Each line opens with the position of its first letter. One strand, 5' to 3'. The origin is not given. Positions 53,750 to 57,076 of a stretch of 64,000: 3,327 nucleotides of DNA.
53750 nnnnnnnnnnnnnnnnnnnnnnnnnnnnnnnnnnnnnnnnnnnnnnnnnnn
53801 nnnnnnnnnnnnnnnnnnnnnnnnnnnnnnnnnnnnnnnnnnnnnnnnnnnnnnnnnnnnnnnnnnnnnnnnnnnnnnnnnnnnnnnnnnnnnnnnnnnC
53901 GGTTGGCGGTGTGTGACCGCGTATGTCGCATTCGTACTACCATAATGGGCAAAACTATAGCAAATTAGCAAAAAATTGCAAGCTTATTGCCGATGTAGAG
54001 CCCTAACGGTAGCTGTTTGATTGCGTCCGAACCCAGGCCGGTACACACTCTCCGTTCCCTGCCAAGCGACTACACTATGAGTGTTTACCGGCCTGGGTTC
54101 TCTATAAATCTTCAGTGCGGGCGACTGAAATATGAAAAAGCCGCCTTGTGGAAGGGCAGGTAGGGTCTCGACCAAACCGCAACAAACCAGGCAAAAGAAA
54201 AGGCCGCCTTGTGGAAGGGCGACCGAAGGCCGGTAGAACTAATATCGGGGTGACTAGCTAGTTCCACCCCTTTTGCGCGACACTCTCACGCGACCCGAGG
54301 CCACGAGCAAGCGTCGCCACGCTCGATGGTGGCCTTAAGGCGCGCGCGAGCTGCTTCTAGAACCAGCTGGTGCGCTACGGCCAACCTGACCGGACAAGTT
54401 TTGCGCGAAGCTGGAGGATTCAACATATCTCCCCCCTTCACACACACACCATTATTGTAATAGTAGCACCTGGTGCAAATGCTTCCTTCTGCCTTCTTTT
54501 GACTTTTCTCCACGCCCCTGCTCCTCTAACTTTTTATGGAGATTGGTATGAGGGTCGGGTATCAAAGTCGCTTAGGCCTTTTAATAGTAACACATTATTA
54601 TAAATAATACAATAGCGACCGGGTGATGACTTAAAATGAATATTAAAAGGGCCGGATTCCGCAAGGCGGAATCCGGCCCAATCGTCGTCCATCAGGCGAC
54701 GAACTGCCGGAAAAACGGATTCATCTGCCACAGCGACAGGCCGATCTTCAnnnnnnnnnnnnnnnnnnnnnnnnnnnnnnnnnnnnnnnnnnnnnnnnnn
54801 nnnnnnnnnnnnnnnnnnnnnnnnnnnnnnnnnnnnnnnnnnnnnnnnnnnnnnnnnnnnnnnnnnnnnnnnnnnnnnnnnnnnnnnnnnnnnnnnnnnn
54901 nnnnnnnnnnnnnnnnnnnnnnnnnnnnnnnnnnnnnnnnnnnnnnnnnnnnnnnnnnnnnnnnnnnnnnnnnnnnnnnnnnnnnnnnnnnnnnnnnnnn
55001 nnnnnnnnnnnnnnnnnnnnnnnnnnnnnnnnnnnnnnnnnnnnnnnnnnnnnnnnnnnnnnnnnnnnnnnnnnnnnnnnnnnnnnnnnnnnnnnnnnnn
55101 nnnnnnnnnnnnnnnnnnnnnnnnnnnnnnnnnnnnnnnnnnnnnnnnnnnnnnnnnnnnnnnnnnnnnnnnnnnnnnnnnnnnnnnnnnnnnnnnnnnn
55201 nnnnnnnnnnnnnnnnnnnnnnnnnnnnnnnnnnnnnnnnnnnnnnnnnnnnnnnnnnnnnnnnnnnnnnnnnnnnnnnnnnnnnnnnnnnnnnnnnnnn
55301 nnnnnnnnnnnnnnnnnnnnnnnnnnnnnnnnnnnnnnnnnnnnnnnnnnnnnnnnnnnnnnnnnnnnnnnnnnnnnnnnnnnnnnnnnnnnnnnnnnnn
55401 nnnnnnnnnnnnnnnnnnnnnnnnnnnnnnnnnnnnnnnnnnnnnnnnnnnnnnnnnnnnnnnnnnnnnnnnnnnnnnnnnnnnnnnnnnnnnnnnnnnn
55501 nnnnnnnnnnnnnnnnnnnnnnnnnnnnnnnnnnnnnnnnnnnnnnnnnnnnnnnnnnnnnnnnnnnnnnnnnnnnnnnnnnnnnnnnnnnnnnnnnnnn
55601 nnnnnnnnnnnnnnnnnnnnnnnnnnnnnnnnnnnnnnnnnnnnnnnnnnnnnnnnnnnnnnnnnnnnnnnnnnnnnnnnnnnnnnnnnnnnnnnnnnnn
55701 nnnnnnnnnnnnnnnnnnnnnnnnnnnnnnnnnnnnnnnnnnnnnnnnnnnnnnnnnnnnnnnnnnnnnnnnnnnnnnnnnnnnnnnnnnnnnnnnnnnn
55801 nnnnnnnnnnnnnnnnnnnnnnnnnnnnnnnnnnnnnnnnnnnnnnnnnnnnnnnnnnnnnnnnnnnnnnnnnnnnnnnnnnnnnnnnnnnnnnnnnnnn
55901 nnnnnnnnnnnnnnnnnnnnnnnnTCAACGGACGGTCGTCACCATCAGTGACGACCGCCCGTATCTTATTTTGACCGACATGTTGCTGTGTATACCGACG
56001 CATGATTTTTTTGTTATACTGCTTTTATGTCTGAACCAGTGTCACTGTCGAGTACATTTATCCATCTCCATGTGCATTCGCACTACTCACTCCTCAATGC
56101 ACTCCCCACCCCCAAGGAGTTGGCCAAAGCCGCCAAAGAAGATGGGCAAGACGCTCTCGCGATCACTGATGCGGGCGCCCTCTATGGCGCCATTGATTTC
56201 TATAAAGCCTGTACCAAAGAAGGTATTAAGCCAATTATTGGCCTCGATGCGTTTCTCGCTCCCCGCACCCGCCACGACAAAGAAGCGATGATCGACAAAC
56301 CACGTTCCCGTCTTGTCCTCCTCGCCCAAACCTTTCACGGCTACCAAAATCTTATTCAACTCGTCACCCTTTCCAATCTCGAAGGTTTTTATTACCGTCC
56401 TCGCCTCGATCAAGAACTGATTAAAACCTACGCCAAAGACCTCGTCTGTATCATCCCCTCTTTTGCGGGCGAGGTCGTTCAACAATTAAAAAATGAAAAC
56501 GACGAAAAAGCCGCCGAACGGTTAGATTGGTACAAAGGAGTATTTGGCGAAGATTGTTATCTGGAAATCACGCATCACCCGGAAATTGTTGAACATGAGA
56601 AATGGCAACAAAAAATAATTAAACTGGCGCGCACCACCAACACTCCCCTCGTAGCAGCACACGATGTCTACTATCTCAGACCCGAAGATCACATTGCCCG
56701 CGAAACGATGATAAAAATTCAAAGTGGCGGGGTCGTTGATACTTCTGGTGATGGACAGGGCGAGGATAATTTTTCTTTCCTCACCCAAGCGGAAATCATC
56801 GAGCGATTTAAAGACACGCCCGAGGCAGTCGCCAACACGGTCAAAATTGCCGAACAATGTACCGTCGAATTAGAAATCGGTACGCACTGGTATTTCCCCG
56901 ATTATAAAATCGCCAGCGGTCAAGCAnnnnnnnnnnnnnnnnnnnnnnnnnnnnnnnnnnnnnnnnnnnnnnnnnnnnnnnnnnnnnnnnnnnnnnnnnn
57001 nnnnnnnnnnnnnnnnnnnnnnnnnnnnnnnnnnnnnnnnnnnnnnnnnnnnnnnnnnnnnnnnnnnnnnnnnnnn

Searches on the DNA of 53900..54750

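Call 95: search_rna_families(source=window, start=53900, end=54750, threshold=evalue, max_evalue=1)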
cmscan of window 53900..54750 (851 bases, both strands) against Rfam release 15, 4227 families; matches with E-value up to 1: 3.
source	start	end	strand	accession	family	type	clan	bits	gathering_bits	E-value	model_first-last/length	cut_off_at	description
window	54015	54112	+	RF01043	MIR1023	Gene; miRNA;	-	22.5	90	0.027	1-165/165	no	MIR1023 microRNA precursor family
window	54022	54104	-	RF01044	mir-345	Gene; miRNA;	-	21.9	65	0.047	1-91/91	no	mir-345 microRNA precursor family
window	54649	54679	-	RF01812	Pxr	Gene; sRNA;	-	21.1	80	0.32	70-100/109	no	Pxr regulatory sRNA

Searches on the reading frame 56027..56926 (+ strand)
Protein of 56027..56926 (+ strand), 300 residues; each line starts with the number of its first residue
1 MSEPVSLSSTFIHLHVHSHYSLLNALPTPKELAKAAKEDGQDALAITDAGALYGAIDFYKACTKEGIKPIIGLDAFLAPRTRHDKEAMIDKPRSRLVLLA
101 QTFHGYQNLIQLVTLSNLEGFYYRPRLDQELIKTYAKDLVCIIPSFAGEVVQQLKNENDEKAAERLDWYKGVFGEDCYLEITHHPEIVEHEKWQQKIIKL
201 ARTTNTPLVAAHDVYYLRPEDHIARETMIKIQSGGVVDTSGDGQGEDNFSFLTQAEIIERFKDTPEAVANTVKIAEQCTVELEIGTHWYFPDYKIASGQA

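Call 78: find_related_loci(query=window:56027-56926:+, collection=metagenome_contigs, flank=3000)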
Query window:56027-56926:+ (300 aa) in metagenome_contigs; peptide patterns used: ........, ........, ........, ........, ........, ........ (x = any residue, [..] = any of these).
131 stretches matched a pattern; 67 encode a relative of the query (tblastn E <= 1e-3); 67 distinct loci.
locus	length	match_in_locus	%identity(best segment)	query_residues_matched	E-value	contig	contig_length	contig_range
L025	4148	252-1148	88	1-299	0e+0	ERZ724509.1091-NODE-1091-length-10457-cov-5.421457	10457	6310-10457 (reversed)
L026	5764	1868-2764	88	1-299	0e+0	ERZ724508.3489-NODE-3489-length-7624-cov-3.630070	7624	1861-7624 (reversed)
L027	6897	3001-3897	88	1-299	0e+0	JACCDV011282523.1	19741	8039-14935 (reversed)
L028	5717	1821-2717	88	1-299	0e+0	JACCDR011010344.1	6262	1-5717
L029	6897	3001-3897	88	1-299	0e+0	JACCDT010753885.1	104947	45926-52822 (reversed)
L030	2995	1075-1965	89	1-297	0e+0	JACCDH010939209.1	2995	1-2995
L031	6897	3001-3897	88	1-299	0e+0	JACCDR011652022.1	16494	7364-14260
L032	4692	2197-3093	88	1-299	0e+0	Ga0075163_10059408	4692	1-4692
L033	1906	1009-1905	88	1-299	0e+0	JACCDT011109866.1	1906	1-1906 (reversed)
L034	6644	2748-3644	88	1-299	0e+0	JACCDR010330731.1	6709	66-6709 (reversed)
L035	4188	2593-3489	85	1-299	0e+0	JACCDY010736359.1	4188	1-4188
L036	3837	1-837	89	21-299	2e-178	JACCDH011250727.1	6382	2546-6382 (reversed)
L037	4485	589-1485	80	1-299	7e-171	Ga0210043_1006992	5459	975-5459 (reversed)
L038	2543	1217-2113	80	1-299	3e-179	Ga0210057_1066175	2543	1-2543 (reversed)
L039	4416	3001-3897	80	1-299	1e-169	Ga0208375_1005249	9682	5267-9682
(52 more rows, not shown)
